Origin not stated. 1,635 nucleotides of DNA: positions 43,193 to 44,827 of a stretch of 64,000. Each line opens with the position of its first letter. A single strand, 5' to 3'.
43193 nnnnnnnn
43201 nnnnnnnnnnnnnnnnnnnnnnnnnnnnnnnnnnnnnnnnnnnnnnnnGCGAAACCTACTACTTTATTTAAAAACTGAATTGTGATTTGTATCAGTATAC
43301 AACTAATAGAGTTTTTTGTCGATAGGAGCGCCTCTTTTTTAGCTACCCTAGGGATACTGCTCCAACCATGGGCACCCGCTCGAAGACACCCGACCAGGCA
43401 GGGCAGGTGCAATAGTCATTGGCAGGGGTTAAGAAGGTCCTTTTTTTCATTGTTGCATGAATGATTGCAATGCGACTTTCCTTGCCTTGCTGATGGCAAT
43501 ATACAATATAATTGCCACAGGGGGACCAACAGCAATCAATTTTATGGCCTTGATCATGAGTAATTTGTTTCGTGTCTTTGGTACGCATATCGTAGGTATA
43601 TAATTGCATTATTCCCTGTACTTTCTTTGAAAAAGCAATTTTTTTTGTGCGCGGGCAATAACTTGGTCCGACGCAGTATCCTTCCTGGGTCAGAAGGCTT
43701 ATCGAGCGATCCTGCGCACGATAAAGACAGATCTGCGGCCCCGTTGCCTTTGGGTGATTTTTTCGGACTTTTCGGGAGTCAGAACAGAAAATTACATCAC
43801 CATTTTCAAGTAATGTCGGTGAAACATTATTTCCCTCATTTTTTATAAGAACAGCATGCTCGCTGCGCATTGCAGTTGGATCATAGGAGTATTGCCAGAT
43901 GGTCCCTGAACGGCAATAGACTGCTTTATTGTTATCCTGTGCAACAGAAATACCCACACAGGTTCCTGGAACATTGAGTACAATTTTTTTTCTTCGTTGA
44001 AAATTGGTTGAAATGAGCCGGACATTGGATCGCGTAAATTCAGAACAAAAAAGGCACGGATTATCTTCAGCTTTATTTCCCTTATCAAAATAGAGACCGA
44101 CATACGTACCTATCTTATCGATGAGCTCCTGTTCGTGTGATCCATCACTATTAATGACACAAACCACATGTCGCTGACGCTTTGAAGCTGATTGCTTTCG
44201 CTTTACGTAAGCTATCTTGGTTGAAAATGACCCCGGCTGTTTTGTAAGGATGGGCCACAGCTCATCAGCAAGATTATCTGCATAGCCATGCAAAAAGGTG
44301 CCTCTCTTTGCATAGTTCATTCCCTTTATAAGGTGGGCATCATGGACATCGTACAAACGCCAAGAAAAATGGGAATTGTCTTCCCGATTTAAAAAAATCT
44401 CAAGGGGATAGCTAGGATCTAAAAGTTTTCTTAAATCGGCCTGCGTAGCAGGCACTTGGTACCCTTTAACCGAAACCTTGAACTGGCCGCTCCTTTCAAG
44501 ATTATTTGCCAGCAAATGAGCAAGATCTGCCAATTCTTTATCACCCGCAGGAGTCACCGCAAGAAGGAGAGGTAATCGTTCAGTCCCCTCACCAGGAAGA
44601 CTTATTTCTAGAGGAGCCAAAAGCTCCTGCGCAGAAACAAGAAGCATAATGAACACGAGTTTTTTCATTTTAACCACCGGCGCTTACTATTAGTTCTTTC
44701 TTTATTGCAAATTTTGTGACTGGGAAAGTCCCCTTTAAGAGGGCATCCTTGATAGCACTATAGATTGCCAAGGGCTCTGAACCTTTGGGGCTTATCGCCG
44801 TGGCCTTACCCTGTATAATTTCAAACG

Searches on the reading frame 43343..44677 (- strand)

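Call 49: search_protein_families(library=pfam, proteins=[window:43343-44677:-], max_evalue=0.001)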
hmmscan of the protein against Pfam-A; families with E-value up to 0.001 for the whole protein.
window:43343-44677:- (444 aa): 1 family
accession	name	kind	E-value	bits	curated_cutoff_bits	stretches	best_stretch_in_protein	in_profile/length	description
PF00930.27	DPPIV_N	-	8.1e-05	21.9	22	1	355-396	21-62/354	Dipeptidyl peptidase IV (DPP IV) N-terminal region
